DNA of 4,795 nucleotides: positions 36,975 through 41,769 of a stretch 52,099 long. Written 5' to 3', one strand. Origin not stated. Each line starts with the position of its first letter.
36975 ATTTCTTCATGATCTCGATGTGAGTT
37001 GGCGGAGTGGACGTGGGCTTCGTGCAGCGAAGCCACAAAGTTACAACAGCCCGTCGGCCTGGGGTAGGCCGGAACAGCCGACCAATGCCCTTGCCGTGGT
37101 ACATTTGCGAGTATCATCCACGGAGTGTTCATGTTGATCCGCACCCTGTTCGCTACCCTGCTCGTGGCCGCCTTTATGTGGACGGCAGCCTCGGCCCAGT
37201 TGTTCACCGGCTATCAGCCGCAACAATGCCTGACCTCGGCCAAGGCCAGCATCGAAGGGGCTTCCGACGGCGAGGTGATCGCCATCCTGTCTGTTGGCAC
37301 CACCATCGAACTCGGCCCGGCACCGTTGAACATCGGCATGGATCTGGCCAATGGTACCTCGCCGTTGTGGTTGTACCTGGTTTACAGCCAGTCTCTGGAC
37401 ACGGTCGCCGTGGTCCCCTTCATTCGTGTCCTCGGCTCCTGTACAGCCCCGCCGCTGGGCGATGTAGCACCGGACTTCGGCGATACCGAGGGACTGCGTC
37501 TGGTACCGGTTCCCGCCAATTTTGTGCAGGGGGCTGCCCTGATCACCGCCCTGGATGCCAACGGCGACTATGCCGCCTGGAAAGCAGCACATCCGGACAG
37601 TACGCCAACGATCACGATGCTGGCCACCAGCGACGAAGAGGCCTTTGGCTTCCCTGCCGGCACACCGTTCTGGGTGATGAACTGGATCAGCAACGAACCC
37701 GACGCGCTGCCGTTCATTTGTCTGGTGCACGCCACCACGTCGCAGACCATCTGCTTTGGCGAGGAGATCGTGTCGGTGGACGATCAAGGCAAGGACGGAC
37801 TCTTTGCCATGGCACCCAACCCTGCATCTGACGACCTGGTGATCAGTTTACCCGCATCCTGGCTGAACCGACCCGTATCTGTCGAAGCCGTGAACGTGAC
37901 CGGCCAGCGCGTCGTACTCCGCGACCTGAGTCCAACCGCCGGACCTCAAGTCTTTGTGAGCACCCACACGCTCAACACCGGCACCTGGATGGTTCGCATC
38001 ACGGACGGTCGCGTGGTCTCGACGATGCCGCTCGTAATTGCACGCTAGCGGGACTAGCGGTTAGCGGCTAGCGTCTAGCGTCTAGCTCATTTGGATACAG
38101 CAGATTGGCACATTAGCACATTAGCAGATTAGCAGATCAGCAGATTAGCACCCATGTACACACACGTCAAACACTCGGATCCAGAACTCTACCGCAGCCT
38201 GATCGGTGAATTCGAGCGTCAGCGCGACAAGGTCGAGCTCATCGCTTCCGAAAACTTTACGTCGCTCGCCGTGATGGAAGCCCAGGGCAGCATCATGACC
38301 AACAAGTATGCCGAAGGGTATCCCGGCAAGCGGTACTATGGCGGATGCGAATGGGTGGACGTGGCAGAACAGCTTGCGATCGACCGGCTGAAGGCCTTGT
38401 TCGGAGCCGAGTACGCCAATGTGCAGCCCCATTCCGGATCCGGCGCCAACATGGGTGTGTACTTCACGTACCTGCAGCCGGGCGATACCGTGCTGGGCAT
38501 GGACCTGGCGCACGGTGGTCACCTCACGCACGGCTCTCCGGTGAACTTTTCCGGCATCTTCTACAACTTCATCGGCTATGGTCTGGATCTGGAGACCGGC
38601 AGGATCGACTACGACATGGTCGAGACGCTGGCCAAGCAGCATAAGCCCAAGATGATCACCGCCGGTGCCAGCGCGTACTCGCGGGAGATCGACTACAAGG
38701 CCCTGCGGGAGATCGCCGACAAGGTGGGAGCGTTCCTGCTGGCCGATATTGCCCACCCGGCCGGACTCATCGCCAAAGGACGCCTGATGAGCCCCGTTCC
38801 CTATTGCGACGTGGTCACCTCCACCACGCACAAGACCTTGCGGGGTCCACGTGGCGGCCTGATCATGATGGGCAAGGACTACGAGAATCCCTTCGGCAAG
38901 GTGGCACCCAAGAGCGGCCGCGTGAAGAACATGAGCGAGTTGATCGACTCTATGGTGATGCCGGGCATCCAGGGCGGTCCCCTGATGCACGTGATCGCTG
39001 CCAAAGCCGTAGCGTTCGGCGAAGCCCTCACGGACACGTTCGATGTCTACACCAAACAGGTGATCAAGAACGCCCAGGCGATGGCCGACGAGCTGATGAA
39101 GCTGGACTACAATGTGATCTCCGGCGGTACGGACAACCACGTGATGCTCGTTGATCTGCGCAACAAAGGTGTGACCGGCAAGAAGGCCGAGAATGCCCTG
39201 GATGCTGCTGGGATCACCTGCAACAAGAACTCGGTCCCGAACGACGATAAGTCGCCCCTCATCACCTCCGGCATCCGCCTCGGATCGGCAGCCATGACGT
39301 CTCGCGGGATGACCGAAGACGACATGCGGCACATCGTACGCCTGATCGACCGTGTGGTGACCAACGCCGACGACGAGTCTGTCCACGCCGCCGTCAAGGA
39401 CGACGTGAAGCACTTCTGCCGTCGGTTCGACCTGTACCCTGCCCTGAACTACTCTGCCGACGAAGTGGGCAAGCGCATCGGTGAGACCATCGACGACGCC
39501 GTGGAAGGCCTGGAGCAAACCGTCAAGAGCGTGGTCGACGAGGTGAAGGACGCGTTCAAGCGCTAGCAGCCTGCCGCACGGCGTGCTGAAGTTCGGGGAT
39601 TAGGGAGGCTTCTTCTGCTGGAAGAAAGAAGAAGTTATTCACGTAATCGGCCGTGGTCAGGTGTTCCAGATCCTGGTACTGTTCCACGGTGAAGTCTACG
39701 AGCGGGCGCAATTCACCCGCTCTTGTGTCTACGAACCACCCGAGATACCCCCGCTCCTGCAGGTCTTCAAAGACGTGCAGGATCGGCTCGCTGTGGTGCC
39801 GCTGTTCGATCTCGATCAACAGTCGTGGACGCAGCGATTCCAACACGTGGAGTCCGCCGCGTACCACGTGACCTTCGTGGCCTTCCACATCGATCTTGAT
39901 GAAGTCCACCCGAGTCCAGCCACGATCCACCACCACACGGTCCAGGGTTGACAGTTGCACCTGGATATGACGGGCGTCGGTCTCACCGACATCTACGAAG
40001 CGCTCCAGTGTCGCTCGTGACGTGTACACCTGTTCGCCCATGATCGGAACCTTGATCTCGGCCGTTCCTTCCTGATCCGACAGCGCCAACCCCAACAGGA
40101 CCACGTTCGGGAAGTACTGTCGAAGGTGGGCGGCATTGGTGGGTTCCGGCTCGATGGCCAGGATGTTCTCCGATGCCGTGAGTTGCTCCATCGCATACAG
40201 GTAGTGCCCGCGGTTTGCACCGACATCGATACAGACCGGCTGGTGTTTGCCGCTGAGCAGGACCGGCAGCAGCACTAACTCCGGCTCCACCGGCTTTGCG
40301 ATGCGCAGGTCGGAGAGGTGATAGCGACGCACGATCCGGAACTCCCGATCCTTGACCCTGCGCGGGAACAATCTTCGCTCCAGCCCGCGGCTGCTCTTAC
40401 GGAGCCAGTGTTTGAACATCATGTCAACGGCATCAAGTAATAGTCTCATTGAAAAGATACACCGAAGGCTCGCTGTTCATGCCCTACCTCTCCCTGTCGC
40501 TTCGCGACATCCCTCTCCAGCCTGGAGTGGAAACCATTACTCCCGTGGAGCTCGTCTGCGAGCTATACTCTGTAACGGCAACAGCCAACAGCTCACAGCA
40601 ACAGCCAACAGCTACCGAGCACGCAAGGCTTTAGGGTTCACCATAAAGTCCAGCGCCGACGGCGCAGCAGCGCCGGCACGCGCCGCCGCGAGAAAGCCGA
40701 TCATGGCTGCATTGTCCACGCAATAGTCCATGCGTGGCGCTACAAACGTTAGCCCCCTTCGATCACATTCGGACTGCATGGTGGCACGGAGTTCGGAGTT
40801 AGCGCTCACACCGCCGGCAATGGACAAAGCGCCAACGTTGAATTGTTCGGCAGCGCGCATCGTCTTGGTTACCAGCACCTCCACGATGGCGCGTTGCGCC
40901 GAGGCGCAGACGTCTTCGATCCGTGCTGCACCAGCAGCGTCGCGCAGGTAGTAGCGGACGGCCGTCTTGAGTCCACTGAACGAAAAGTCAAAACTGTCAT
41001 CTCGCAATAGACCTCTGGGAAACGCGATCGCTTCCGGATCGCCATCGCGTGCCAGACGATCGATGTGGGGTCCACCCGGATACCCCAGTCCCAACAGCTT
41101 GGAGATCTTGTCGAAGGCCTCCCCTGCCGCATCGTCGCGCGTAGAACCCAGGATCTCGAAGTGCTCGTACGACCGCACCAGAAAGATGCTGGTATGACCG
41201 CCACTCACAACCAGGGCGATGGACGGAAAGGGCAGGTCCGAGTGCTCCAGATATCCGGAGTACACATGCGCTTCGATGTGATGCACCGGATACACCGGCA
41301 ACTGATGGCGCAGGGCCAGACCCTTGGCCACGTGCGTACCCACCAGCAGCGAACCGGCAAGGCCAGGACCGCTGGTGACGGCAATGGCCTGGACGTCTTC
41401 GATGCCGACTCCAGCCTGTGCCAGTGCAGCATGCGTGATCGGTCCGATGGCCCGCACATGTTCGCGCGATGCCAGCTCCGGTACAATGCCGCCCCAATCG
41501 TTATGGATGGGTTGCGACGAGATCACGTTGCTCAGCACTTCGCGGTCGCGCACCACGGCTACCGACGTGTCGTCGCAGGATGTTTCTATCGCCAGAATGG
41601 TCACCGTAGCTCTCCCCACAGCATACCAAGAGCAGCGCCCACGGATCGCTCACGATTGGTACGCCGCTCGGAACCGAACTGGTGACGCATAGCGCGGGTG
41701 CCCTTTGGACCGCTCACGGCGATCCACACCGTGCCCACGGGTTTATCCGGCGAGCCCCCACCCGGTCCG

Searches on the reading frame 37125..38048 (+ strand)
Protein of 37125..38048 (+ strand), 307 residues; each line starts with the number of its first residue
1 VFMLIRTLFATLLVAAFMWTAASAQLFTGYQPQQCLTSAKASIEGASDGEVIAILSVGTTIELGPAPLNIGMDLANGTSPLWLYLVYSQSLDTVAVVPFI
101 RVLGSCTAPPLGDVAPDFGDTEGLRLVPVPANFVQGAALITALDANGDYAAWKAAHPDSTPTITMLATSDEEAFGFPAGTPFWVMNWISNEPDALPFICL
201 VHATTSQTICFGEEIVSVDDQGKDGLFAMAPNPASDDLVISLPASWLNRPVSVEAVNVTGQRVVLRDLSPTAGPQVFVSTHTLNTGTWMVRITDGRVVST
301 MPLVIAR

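Call 54: search_protein_families(library=pfam, proteins=[window:37125-38048:+], max_evalue=0.00001)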
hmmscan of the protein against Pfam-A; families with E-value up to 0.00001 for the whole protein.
window:37125-38048:+ (307 aa): 0 families

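Call 78: search_protein_families(library=pfam, proteins=[window:37125-38048:+], max_evalue=0.01)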
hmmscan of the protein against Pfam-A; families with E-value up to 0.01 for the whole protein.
window:37125-38048:+ (307 aa): 1 family
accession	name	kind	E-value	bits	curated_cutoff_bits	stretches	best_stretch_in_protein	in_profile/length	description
PF18962.6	Por_Secre_tail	-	1.2e-05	26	27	1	231-298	3-68/75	Secretion system C-terminal sorting domain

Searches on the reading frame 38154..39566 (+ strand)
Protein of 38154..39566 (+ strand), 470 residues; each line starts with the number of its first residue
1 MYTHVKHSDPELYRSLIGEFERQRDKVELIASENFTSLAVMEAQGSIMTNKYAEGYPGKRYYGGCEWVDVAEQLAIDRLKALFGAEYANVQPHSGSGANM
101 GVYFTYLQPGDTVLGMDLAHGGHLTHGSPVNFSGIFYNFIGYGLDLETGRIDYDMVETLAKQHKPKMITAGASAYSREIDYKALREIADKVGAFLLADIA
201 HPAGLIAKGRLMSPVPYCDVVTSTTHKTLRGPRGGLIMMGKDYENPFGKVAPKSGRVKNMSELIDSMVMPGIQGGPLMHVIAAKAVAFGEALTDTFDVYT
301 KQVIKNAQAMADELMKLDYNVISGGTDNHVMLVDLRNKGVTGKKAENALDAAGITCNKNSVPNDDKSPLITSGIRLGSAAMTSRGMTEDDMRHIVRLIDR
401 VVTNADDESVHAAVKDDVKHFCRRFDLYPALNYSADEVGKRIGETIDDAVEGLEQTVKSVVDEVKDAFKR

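Call 54: search_protein_families(library=pfam, proteins=[window:38154-39566:+], max_evalue=0.00001)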
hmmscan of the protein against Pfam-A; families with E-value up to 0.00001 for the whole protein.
window:38154-39566:+ (470 aa): 1 family
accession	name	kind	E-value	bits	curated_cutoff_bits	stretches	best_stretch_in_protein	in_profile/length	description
PF00464.25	SHMT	-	1e-168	561.5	27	1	6-398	2-399/399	Serine hydroxymethyltransferase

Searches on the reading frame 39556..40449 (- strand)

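Call 54: search_protein_families(library=pfam, proteins=[window:39556-40449:-], max_evalue=0.00001)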
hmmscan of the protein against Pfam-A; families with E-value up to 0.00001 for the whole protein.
window:39556-40449:- (297 aa): 1 family
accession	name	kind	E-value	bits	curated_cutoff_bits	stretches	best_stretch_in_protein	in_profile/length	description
PF05050.19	Methyltransf_21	-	3.8e-20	73.2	22.7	1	75-235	1-171/173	Methyltransferase FkbM domain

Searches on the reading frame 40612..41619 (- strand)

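Call 54: search_protein_families(library=pfam, proteins=[window:40612-41619:-], max_evalue=0.00001)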
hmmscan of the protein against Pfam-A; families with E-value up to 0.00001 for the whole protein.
window:40612-41619:- (335 aa): 1 family
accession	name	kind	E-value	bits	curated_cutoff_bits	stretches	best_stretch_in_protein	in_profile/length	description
PF00814.31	TsaD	-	1.2e-93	314.1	24.8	1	27-308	1-263/264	tRNA N6-adenosine threonylcarbamoyltransferase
